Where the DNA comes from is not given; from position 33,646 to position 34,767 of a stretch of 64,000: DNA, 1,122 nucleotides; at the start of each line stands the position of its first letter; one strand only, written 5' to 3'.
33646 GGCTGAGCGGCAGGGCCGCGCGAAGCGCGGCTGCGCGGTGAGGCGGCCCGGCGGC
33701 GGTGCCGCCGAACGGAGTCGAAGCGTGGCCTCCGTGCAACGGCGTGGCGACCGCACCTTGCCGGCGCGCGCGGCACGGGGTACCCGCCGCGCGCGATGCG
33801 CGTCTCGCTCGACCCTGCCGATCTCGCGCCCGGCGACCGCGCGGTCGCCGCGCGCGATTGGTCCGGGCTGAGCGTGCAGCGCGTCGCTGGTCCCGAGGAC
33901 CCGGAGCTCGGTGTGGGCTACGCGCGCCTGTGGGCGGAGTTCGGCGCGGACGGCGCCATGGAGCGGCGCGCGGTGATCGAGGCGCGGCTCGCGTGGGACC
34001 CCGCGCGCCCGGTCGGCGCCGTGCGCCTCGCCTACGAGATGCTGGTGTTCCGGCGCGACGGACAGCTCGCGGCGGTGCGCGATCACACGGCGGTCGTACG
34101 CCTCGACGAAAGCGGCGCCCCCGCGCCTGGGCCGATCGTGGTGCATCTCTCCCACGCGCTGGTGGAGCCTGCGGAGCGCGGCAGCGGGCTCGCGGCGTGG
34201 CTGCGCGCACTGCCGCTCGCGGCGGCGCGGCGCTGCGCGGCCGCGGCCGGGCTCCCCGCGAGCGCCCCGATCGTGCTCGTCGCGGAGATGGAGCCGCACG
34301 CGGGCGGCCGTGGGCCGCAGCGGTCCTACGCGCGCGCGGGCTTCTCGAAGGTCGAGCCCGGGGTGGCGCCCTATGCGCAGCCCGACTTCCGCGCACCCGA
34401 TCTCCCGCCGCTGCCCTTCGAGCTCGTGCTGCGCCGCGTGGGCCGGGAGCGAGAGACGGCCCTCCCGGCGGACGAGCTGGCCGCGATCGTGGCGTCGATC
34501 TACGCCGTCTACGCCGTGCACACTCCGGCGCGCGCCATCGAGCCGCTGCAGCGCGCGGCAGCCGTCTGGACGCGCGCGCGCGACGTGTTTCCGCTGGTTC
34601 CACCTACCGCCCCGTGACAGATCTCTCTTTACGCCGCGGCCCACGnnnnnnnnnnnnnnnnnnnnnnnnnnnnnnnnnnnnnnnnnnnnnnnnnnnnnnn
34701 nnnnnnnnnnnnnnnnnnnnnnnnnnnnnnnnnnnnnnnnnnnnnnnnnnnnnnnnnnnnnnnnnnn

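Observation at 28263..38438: Polyamine island suggesting an acetyl-protected analogue of the Puu (gamma-glutamyl) putrescine catabolic pathway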

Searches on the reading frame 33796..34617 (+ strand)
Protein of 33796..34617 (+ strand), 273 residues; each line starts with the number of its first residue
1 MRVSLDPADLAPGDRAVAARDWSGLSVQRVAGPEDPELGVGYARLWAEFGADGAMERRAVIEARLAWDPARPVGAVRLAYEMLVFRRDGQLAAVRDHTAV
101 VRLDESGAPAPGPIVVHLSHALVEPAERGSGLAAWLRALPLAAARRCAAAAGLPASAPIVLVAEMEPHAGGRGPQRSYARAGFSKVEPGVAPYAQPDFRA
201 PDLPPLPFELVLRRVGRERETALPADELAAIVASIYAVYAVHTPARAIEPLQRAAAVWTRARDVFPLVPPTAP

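Call 7: search_protein_families(library=pfam, proteins=[window:33796-34617:+], max_evalue=0.01)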
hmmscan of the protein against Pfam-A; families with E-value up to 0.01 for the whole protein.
window:33796-34617:+ (273 aa): 0 families

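Call 8: search_protein_families(library=ncbifam, proteins=[window:33796-34617:+], max_evalue=0.01)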
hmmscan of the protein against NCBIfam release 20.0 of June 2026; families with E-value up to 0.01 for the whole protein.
window:33796-34617:+ (273 aa): 0 families

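Call 17: find_homologous_proteins(query=window:33796-34617:+, max_evalue=0.001)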
Query window:33796-34617:+ (273 aa): 884 proteins with E <= 0.001 among 8000 candidates; the best 120 are listed.
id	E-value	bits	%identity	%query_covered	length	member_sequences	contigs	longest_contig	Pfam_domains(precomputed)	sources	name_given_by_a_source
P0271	6.0e-165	566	98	100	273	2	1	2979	-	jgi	jgi:GNAT superfamily N-acetyltransferase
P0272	1.8e-121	423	76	98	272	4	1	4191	-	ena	-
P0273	1.4e-116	407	72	100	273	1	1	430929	-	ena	-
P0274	3.0e-110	386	72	100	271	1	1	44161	-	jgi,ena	-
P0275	5.5e-108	379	71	98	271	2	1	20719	-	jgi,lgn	jgi:GNAT superfamily N-acetyltransferase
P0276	1.6e-106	374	70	98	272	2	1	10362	-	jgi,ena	-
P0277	2.0e-105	370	68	99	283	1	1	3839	-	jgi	jgi:hypothetical protein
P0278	1.7e-104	367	69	99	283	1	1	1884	-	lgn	-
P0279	3.9e-103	363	68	98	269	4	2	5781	-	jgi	jgi:GNAT superfamily N-acetyltransferase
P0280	5.5e-103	363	69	99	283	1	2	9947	-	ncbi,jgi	ncbi:MAG TPA: hypothetical protein VII78_19765 [Myxococcota bacterium]|jgi:GNAT superfamily N-acetyl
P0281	1.6e-102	361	68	99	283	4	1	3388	-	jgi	jgi:GNAT superfamily N-acetyltransferase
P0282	2.4e-102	360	70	97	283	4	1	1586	-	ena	-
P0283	5.2e-102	359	67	99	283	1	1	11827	-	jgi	-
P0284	6.1e-102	359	67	100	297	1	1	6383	-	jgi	jgi:GNAT superfamily N-acetyltransferase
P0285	1.1e-101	358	70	97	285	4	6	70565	-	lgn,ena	-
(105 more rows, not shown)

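Call 20: search_protein_families(library=pfam, alignment_id=A1, max_evalue=1)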
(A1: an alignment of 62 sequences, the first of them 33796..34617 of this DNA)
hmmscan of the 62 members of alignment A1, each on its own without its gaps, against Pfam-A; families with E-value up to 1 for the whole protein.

A. member 1, window:33796-34617:+ (273 aa): 1 family
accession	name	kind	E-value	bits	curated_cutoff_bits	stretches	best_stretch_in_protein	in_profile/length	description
PF13997.11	YqjK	-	0.29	12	28.1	1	227-261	38-72/73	YqjK-like protein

B. families by the number of members that match (of 62 scanned): 16 families
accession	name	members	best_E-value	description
PF14542.12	Acetyltransf_CG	12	0.011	GCN5-related N-acetyl-transferase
PF13508.13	Acetyltransf_7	8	0.0037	Acetyltransferase (GNAT) domain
PF13673.13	Acetyltransf_10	7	0.016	Acetyltransferase (GNAT) domain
PF00583.31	Acetyltransf_1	5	0.013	Acetyltransferase (GNAT) family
PF13480.13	Acetyltransf_6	3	0.051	Acetyltransferase (GNAT) domain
PF08924.17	Rv2525c_GlyHyd-like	2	0.29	Rv2525c-like, glycoside hydrolase-like domain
PF03061.28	4HBT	1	0.0022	Thioesterase superfamily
PF20139.4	DUF6529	1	0.0089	Family of unknown function (DUF6529)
PF02962.20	CHMI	1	0.062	5-carboxymethyl-2-hydroxymuconate isomerase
PF19938.4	DUF6400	1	0.067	Family of unknown function (DUF6400)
PF20530.3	DUF6745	1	0.12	Domain of unknown function (DUF6745)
PF05678.19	VQ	1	0.13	VQ motif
PF19485.4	DUF6021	1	0.18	Family of unknown function (DUF6021)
PF16321.10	Ribosom_S30AE_C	1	0.19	Sigma 54 modulation/S30EA ribosomal protein C terminus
PF09060.15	L27_N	1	0.21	L27_N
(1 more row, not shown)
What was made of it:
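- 33796..34617 (+): G2: 273-aa divergent GNAT-fold protein. Putative N-acyltransferase and partner of the deacylase. Sub-threshold GNAT hits occur in 5-12 of 62 family members (call 20).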

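Call 24: predict_structure(alignment_id=A1)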
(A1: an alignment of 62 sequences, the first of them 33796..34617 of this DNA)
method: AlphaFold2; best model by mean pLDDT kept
length: 273 residues; sequences in the alignment: 62
mean_pLDDT: 96.3   pTM: 0.93
mean pLDDT of the five models: 96.3, 95.7, 95.6, 95.6, 95.5
residues with pLDDT >= 90: 262; 70-90: 7; 50-70: 4; < 50: 0
segments of 3 or more residues with pLDDT < 50: none
pLDDT, mean of each block of 10 residues (from residue 1): 93 95 97 98 97 96 97 98 98 99 98 98 96 97 98 98 85 85 97 97 97 98 98 98 97 98 98 90
secondary structure, 60 per line:
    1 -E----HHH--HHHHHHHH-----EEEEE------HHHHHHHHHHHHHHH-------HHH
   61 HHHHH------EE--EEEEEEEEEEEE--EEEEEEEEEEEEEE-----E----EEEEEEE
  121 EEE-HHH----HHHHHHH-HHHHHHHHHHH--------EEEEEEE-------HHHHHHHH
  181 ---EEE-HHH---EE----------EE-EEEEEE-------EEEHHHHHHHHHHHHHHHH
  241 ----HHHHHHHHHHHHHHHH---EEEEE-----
elements in order: H12-19 E25-29 H36-50 H58-65 E76-87 E90-103 E114-123 H132-138 H140-150 E159-165 H173-180 E184-186 E209-214 E222-224 H225-240 H245-260 E264-268
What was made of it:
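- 33796..34617 (+): AlphaFold model pLDDT 96.3 (call 24).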

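Call 27: fold_search(model_id=the predicted structure, library=pdb)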
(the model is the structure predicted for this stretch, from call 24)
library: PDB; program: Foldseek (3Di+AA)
matches with E <= 10: 705; with E <= 0.001: 35
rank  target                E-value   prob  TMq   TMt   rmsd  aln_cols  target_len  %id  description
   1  2wpw_C                1.8e-05  1.00  0.38  0.33   5.0       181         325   22  Tandem GNAT protein from the clavulanic acid biosynthesis pathway (without AcCoA) (released 2009-12-29)
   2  4ua3_A                2.2e-05  1.00  0.40  0.54   7.8       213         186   11  Crystal structure of selenomethionine labeled SpNatD (released 2015-01-28)
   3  1l0c                  5.4e-05  1.00  0.35  0.52   7.1       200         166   17  Investigation of the Roles of Catalytic Residues in Serotonin N-Acetyltransferase (released 2002-06-19)
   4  3dr8_B                6.9e-05  1.00  0.41  0.58   6.1       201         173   18  Structure of yncA, a putative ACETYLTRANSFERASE from Salmonella typhimurium with its cofactor Acetyl-CoA (released 2008-08-12)
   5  2wpx_A                9.3e-05  1.00  0.38  0.32   4.9       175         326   21  Tandem GNAT protein from the clavulanic acid biosynthesis pathway (with AcCoA) (released 2009-12-29)
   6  8iym_C                9.9e-05  1.00  0.36  0.57   5.8       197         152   12  Crystal structure of a protein acetyltransferase, HP0935 (released 2024-04-10)
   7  2wpw_B                1.1e-04  1.00  0.39  0.33   5.0       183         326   22  Tandem GNAT protein from the clavulanic acid biosynthesis pathway (without AcCoA) (released 2009-12-29)
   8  1ghe_B                1.6e-04  1.00  0.40  0.59   5.5       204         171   15  CRYSTAL STRUCTURE OF TABTOXIN RESISTANCE PROTEIN COMPLEXED WITH AN ACYL COENZYME A (released 2003-01-14)
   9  3fnc_A                1.9e-04  1.00  0.33  0.51   6.4       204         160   13  Crystal structure of a putative acetyltransferase from Listeria innocua (released 2009-01-27)
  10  7q3a_B                2.2e-04  1.00  0.37  0.31   5.6       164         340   18  Crystal structure of MAB_4324 a tandem repeat GNAT from Mycobacterium abscessus (released 2022-05-04)
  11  2i79_E                2.3e-04  1.00  0.37  0.55   6.0       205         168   16  The crystal structure of the acetyltransferase of GNAT family from Streptococcus pneumoniae (released 2006-10-10)
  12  2i79_F                2.3e-04  1.00  0.37  0.55   5.9       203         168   16  The crystal structure of the acetyltransferase of GNAT family from Streptococcus pneumoniae (released 2006-10-10)
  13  2wpw_A                2.8e-04  1.00  0.37  0.31   5.6       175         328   19  Tandem GNAT protein from the clavulanic acid biosynthesis pathway (without AcCoA) (released 2009-12-29)
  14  1xeb_B                2.8e-04  1.00  0.35  0.56   5.9       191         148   22  Crystal Structure of an Acyl-CoA N-acyltransferase from Pseudomonas aeruginosa (released 2004-10-26)
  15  4e2a_B                3.1e-04  1.00  0.39  0.56   6.4       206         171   14  Crystal Structure of the Putative acetyltransferase from Streptococcus mutans (released 2013-03-13)
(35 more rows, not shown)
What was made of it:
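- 33796..34617 (+): All top 50 Foldseek PDB hits are GNATs (call 27).
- On GNAT acyltransferase superfamily (G1, G2): G2 model: pLDDT 96, and all top 50 Foldseek PDB hits are GNATs (E down to 2e-5, TM normalised by target 0.5-0.7) (calls 24, 27).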

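Call 32: find_related_loci(query=A1, collection=genome_contigs, flank=10000)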
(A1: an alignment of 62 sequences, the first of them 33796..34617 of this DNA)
Query A1 (273 aa) in genome_contigs; peptide patterns used: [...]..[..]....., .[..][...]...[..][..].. (x = any residue, [..] = any of these).
191 stretches matched a pattern; 147 encode a relative of the query (tblastn E <= 1e-3); the best 80 are kept; 79 distinct loci.
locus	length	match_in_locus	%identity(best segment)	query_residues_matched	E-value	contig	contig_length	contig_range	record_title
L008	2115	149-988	64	1-270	2e-107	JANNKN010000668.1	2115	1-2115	MAG: Deltaproteobacteria bacterium isolate SOY_4_C_concoct_51 SOY_4_C_k141_2244972, whole genome shotgun sequence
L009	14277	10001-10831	67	4-270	1e-99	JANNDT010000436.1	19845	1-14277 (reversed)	MAG: Deltaproteobacteria bacterium isolate OTE_75_metabat_549 OTE_75_k141_3100882, whole genome shotgun sequence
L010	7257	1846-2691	66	5-272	5e-99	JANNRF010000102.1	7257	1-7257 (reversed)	MAG: Deltaproteobacteria bacterium isolate SOY_31_metabat_371 SOY_31_k141_1788194, whole genome shotgun sequence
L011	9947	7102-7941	69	1-270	2e-99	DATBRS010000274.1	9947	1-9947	MAG TPA_asm: Myxococcota bacterium isolate SMAG_U4135 k141_1108728, whole genome shotgun sequence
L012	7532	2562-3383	66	9-272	4e-97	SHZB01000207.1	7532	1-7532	MAG: Myxococcales bacterium isolate Baikal-deep-G134 BACOMB-C46143, whole genome shotgun sequence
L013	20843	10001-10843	59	2-272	1e-96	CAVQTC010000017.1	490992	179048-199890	MAG: uncultured delta proteobacterium isolate MFD10007.bin.2.207 genome assembly, contig: contig_7513, whole genome shot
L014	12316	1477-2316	67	5-270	6e-97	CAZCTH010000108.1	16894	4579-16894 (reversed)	MAG TPA_asm: uncultured Spirochaetales bacterium isolate binchicken_co199_92 genome assembly, contig: NODE_2431_length_1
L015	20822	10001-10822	61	9-272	1e-93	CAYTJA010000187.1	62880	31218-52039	MAG TPA_asm: uncultured Spirochaetales bacterium isolate binchicken_co165_146 genome assembly, contig: k141_516210, whol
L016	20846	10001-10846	60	1-272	3e-91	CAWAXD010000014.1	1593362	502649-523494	MAG: uncultured delta proteobacterium isolate MFD05942.bin.2.221 genome assembly, contig: contig_38983, whole genome sho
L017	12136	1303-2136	63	5-272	2e-90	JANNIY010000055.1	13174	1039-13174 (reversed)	MAG: Deltaproteobacteria bacterium isolate SOY_40_metabat_221 SOY_40_k141_281273, whole genome shotgun sequence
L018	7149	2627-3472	57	5-272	5e-88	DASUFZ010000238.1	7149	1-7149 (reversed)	MAG TPA_asm: Myxococcota bacterium isolate SMAG_U1392 k141_1729857, whole genome shotgun sequence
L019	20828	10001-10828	59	7-272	1e-87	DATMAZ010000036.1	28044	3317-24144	MAG TPA_asm: Candidatus Limnocylindria bacterium isolate SMAG_U13339 k141_4371, whole genome shotgun sequence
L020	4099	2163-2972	63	9-268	1e-86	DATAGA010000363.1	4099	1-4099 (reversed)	MAG TPA_asm: Myxococcota bacterium isolate SMAG_U6817 k141_1830360, whole genome shotgun sequence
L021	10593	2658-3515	59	9-272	2e-86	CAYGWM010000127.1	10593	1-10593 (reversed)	MAG TPA_asm: uncultured Spirochaetales bacterium isolate ERP119294_co1_322 genome assembly, contig: NODE_8618_length_105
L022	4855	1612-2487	58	3-272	1e-85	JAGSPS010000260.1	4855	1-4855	MAG: Deltaproteobacteria bacterium isolate CTSoil_098 scaffold_10457, whole genome shotgun sequence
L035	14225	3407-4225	45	2-272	4e-57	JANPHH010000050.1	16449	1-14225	MAG: Chthoniobacter sp. isolate VAR_69_metabat_164 VAR_69_k141_4025957, whole genome shotgun sequence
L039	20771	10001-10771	49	7-251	5e-53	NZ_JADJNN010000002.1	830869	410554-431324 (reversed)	MAG: Nannocystis sp. isolate EsbW_18-Q3-R4-48_MAXAC.145 tig00001597-10-8303930, whole genome shotgun sequence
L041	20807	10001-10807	43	7-271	3e-52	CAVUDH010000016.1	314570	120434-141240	MAG: uncultured Verrucomicrobiae bacterium isolate MFD03250.bin.2.59 genome assembly, contig: contig_30526, whole genome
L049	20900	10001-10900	35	2-273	7e-33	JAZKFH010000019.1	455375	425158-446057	MAG: Myxococcota bacterium isolate DC_HB_02_SPN181219-bin069 DCHB02SPN_B069_0_000000000019, whole genome shotgun sequenc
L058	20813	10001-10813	35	2-249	1e-30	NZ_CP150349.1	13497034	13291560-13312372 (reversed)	Sorangium sp. So ce726 chromosome, complete genome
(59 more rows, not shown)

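Call 46: search_protein_families(library=pfam, proteins=[L049:5952-7436:+, L049:7456-8526:-, L049:11154-11525:-, L049:12461-14863:-, L049:14844-16256:-, L049:16257-17087:-, L049:17088-18707:-, L049:20090-20899:+, L058:7419-8567:-, L058:11245-12408:-], max_evalue=0.001)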
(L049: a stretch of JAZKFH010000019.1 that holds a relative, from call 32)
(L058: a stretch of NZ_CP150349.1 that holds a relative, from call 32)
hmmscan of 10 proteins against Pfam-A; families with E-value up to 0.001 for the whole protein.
L049:5952-7436:+ (494 aa): 2 families
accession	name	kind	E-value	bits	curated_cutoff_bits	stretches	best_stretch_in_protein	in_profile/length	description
PF00557.29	Peptidase_M24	-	9.2e-68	228.5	23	1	239-471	2-208/208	Metallopeptidase family M24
PF05195.22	AMP_N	-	1.6e-29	102.5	24.6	1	64-179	3-117/121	Aminopeptidase P, N-terminal domain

L049:7456-8526:- (356 aa): 7 families
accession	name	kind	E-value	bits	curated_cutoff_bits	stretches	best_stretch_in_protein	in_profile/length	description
PF16363.11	GDP_Man_Dehyd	-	7.9e-76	256.1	27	1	14-329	1-332/332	GDP-mannose 4,6 dehydratase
PF01370.27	Epimerase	-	2.7e-57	194.4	20.9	1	14-259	2-240/240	NAD dependent epimerase/dehydratase family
PF04321.23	RmlD_sub_bind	-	4.5e-13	49.4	27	1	13-183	3-141/287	RmlD substrate binding domain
PF02719.21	Polysacc_synt_2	-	1.8e-09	37.7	20.2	1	13-121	1-115/293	Polysaccharide biosynthesis protein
PF07993.18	NAD_binding_4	-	1.7e-07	31.1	20.1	1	15-191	1-201/258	Male sterility protein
PF01073.25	3Beta_HSD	-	5.3e-07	29.4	22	1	14-180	1-159/280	3-beta hydroxysteroid dehydrogenase/isomerase family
PF00106.31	adh_short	-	0.00011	22.3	26.6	0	159-185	141-167/195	short chain dehydrogenase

L049:11154-11525:- (123 aa): 0 families

L049:12461-14863:- (800 aa): 1 family
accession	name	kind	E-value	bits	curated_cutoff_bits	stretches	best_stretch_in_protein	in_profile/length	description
PF00202.27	Aminotran_3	-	2.2e-95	320.2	30.5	1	382-794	13-401/403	Aminotransferase class-III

L049:14844-16256:- (470 aa): 1 family
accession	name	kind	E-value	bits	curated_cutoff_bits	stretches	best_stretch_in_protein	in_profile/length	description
PF00202.27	Aminotran_3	-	2.1e-81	274.1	30.5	1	38-463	5-401/403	Aminotransferase class-III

L049:16257-17087:- (276 aa): 0 families

L049:17088-18707:- (539 aa): 2 families
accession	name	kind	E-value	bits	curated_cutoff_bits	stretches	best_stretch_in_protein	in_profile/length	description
PF00749.27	tRNA-synt_1c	-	7.4e-103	344.2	23.4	1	52-367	2-314/314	tRNA synthetases class I (E and Q), catalytic domain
PF19269.4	Anticodon_2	-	7.4e-23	81.9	23.6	1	382-519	2-141/141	Anticodon binding domain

L049:20090-20899:+ (270 aa): 1 family
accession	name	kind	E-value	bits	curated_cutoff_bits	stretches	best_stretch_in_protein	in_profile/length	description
PF08757.17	CotH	-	1.8e-08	34.7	23.8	1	189-251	1-61/322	CotH kinase protein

L058:7419-8567:- (382 aa): 4 families
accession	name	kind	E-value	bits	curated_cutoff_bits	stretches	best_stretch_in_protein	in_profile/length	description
PF00069.31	Pkinase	-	6.5e-46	157.3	31.7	1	70-327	1-257/263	Protein kinase domain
PF07714.23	PK_Tyr_Ser-Thr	-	6.5e-32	111.3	23.1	1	75-331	6-257/258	Protein tyrosine and serine/threonine kinase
PF01636.29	APH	-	4.1e-05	23.9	23.2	0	173-224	152-200/239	Phosphotransferase enzyme family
PF06293.20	Kdo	-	0.00061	19.7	21.3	1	147-219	94-167/207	Lipopolysaccharide kinase (Kdo/WaaP) family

L058:11245-12408:- (387 aa): 2 families
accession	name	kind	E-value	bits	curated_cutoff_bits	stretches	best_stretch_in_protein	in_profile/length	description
PF01590.32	GAF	-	3.8e-13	50.6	22.4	1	61-192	1-130/133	GAF domain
PF13185.12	GAF_2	-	6.3e-10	39.8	28.6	1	60-188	2-128/136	GAF domain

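Call 68: list_cluster_members(proteins=[P0001, window:33796-34617:+, window:34646-35593:+, window:32287-33651:+])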
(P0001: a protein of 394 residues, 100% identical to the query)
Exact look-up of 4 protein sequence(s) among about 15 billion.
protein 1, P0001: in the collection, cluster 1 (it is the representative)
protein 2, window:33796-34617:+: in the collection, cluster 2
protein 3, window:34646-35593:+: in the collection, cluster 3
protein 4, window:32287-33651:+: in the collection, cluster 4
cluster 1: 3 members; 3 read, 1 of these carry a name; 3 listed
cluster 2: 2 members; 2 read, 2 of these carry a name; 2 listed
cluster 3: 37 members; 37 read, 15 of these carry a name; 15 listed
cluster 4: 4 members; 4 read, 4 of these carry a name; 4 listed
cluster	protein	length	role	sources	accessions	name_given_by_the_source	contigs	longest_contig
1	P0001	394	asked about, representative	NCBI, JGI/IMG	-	hypothetical protein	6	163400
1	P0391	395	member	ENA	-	-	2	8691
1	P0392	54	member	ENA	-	-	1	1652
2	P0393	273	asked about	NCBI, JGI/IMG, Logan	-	GNAT superfamily N-acetyltransferase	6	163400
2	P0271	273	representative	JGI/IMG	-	GNAT superfamily N-acetyltransferase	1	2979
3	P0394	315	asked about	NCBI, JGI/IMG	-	acetoin utilization deacetylase AcuC-like enzyme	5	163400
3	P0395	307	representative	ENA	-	-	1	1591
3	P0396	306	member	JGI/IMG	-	acetoin utilization deacetylase AcuC-like enzyme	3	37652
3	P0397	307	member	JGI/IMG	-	acetoin utilization deacetylase AcuC-like enzyme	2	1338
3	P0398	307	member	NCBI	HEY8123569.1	MAG TPA: histone deacetylase [Myxococcota bacterium]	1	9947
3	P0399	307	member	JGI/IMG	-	acetoin utilization deacetylase AcuC-like enzyme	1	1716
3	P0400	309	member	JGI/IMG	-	acetoin utilization deacetylase AcuC-like enzyme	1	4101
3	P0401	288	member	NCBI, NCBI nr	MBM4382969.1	MAG: histone deacetylase [Deltaproteobacteria bacterium] | histone deacetylase [Deltaproteobacteria bacterium]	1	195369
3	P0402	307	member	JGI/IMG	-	acetoin utilization deacetylase AcuC-like enzyme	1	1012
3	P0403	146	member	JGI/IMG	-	acetoin utilization deacetylase AcuC-like enzyme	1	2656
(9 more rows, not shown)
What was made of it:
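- JGI names the HDAC 'AcuC-like' (call 68).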
